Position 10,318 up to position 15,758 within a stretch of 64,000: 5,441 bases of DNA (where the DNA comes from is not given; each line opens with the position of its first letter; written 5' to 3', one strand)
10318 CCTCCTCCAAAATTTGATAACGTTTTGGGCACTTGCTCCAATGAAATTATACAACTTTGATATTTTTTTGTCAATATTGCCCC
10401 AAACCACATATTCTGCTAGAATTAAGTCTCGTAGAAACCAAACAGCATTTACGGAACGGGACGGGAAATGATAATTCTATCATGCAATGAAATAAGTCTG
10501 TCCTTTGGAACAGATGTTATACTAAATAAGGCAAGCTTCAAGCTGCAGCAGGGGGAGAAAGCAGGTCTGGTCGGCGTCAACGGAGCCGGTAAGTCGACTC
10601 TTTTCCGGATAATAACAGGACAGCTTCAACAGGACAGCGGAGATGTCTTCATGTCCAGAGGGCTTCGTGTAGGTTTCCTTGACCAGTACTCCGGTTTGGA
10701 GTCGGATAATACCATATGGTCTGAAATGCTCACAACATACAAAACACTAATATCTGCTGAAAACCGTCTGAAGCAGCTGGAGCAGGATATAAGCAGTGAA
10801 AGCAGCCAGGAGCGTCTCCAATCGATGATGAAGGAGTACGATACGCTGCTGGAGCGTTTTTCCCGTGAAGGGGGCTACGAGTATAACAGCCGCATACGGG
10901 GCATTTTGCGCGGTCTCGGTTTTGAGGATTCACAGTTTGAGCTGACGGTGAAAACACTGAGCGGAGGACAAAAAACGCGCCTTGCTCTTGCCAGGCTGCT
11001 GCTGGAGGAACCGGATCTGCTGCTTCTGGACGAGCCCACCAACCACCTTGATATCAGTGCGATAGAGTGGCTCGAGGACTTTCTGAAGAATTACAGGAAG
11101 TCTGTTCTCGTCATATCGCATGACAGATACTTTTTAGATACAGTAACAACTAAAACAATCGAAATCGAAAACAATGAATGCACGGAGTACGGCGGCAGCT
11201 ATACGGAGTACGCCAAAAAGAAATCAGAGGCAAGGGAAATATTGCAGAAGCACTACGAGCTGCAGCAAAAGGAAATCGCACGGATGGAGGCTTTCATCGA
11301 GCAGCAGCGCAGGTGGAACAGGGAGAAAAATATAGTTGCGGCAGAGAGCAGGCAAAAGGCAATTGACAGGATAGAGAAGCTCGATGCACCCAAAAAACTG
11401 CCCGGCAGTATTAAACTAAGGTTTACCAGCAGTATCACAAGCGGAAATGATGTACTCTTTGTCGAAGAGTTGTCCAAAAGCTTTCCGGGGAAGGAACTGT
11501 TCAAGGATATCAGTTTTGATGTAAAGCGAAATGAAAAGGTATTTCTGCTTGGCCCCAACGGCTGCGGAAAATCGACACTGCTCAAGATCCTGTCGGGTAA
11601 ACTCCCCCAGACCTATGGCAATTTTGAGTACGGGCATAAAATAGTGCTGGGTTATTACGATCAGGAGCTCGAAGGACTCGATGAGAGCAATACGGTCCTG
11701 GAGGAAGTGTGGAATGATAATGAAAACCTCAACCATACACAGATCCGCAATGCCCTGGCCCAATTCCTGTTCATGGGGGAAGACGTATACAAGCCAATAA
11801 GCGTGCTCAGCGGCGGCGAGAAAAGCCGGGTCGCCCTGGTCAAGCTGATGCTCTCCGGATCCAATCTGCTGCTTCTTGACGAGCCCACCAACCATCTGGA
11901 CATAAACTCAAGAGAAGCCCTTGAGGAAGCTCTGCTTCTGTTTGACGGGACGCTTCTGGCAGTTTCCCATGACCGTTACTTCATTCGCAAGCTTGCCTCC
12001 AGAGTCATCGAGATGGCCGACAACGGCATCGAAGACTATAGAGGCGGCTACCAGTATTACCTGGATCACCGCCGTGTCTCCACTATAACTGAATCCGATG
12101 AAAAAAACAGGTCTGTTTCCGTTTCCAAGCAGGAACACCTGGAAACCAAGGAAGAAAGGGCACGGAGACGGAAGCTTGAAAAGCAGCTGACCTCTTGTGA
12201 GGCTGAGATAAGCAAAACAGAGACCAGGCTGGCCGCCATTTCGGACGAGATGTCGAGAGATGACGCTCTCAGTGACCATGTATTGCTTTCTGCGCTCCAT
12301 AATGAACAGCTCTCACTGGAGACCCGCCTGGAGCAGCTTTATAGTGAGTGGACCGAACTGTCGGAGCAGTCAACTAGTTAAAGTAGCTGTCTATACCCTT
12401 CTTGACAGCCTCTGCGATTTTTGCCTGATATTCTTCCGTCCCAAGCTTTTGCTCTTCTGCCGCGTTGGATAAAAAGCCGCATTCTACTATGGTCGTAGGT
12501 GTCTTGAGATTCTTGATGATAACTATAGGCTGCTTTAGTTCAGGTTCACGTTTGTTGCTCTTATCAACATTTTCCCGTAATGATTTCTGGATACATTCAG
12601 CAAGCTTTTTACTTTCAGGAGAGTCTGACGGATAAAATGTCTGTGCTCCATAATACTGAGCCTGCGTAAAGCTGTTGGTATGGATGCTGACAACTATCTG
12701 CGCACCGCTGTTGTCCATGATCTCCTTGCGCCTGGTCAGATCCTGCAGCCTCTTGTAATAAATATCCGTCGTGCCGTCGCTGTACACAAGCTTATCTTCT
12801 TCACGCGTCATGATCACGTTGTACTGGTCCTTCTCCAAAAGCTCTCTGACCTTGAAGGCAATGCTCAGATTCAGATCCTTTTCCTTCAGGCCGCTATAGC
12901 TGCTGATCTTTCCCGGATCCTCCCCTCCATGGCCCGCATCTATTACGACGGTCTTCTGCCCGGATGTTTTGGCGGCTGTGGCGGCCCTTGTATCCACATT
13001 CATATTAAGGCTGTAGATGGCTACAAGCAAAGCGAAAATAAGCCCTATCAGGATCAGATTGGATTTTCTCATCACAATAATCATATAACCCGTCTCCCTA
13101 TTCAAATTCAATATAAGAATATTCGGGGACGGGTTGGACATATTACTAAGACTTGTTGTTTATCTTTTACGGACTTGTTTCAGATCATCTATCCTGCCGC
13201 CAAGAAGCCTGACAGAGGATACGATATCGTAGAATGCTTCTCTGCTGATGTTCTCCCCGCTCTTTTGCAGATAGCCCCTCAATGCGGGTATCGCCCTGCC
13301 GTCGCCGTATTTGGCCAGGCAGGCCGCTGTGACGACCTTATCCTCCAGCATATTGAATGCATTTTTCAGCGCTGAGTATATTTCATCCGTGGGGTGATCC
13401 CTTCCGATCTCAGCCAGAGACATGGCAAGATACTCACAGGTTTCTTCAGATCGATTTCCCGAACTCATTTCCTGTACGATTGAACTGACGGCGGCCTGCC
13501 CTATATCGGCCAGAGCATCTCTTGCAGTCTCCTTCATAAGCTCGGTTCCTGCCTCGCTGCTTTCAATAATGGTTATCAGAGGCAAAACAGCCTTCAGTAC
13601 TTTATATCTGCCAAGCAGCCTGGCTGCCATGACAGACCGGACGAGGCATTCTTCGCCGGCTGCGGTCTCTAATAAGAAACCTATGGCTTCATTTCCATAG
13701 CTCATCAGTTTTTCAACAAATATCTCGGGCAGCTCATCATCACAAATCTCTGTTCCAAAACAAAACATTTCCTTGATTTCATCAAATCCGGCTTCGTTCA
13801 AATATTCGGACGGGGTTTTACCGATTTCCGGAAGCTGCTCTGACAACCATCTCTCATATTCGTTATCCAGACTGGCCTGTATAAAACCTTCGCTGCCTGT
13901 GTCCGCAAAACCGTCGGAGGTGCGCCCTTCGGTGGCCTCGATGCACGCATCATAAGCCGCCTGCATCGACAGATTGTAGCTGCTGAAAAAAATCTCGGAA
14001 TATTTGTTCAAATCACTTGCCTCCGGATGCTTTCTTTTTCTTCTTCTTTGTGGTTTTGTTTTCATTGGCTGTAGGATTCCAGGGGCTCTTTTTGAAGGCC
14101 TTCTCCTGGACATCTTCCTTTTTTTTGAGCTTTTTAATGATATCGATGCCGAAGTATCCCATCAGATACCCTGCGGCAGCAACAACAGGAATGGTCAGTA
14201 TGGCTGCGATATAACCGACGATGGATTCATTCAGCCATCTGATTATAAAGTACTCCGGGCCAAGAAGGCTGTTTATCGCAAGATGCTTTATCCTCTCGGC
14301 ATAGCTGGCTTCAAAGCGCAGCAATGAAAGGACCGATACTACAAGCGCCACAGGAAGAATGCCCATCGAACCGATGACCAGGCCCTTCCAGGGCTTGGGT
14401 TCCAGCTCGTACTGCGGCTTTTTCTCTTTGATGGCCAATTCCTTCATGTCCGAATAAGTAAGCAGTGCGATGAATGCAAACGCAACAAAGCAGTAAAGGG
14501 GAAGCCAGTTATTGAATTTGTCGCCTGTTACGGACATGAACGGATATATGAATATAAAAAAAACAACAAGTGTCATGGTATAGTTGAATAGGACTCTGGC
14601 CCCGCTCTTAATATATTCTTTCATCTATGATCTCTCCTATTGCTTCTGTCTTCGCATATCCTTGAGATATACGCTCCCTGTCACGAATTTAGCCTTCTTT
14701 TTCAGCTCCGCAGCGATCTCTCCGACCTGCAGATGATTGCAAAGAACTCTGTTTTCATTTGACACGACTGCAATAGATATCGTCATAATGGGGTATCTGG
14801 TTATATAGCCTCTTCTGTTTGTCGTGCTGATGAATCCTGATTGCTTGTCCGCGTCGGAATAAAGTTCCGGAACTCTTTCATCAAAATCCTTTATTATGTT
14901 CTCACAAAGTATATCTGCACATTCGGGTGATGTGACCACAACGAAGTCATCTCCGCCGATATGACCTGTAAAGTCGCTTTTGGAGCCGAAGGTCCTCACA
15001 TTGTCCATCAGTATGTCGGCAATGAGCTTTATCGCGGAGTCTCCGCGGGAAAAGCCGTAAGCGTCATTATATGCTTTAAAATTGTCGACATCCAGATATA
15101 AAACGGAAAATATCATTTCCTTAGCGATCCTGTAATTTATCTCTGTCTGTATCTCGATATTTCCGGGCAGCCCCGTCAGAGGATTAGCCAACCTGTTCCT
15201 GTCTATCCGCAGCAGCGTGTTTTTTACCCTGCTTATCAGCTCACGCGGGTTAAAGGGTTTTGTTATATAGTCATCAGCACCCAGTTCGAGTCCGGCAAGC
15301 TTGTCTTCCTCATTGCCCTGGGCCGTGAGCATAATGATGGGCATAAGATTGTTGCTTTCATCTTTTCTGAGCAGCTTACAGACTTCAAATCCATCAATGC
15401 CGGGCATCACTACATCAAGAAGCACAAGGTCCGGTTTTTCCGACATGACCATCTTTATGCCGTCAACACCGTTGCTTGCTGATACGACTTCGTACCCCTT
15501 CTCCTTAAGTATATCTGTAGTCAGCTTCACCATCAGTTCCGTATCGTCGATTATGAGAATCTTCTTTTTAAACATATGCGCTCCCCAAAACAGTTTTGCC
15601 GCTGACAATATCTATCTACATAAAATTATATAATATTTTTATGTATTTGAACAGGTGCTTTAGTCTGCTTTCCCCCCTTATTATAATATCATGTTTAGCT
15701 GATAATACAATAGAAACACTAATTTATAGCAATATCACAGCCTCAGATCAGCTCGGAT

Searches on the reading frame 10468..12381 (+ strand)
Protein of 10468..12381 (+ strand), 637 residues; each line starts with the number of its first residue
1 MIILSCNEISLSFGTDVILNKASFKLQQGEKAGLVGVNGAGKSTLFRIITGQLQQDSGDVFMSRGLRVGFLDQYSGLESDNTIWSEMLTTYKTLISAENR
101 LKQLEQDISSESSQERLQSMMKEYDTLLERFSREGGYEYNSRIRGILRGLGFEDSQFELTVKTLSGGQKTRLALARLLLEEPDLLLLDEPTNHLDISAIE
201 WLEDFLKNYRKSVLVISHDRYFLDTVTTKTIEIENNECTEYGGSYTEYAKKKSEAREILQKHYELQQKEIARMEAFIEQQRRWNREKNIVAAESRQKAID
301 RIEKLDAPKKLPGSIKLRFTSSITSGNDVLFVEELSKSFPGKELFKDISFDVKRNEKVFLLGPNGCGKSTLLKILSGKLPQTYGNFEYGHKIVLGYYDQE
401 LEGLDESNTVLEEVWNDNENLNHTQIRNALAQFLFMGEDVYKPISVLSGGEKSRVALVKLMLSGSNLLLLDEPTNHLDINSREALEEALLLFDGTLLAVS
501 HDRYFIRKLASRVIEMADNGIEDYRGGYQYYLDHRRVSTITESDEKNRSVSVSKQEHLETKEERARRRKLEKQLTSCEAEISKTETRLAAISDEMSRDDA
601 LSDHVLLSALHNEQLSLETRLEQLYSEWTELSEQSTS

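Call 39: search_protein_families(library=pfam, proteins=[window:10468-12381:+], max_evalue=0.000001)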
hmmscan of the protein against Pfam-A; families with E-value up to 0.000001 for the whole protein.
window:10468-12381:+ (637 aa): 7 families
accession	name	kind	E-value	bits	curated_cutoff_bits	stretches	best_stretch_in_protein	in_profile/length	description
PF00005.33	ABC_tran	-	7e-56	189.1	25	2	19-192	1-137/137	ABC transporter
PF12848.13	ABC_tran_Xtn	-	9e-19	67.8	25.9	1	231-310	1-78/85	ABC transporter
PF13304.12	AAA_21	-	4.5e-16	60.2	27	0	120-224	220-304/304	AAA domain, putative AbiEii toxin, Type IV TA system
PF02463.25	SMC_N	-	1.9e-11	44.3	40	0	156-233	129-211/220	RecF/RecN/SMC N terminal domain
PF16326.10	ABC_tran_CTD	-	1.2e-10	41.8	32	1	568-633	4-69/69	ABC transporter C-terminal domain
PF13401.12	AAA_22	-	2.2e-07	31.7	27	0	359-498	9-117/130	AAA domain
PF13555.12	AAA_29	-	3.2e-07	30.4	27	0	345-372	12-39/61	P-loop containing region of AAA domain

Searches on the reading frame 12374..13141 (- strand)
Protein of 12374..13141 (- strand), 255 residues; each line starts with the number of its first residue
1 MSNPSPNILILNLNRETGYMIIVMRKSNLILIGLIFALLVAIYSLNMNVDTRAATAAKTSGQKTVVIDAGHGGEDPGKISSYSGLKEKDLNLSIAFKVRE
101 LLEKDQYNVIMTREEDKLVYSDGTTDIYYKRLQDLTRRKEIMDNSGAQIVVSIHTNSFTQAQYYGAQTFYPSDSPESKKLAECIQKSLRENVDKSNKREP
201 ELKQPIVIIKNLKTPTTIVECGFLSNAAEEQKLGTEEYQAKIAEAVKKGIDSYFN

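Call 87: search_protein_families(library=pfam, proteins=[window:12374-13141:-], max_evalue=0.00001)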
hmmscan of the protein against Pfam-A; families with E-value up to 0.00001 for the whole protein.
window:12374-13141:- (255 aa): 1 family
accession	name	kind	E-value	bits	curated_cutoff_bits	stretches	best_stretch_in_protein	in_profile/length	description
PF01520.23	Amidase_3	-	6.1e-48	163.6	27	1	65-251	1-173/174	N-acetylmuramoyl-L-alanine amidase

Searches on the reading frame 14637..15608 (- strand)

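Call 39: search_protein_families(library=pfam, proteins=[window:14637-15608:-], max_evalue=0.000001)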
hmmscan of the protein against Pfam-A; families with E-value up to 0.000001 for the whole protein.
window:14637-15608:- (323 aa): 2 families
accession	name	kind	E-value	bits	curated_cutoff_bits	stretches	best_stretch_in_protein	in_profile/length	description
PF00072.30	Response_reg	-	1.1e-33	116.2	30.2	1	17-129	1-111/111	Response regulator receiver domain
PF00990.26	GGDEF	-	3.9e-15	56.4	23.8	1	143-227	5-89/161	Diguanylate cyclase, GGDEF domain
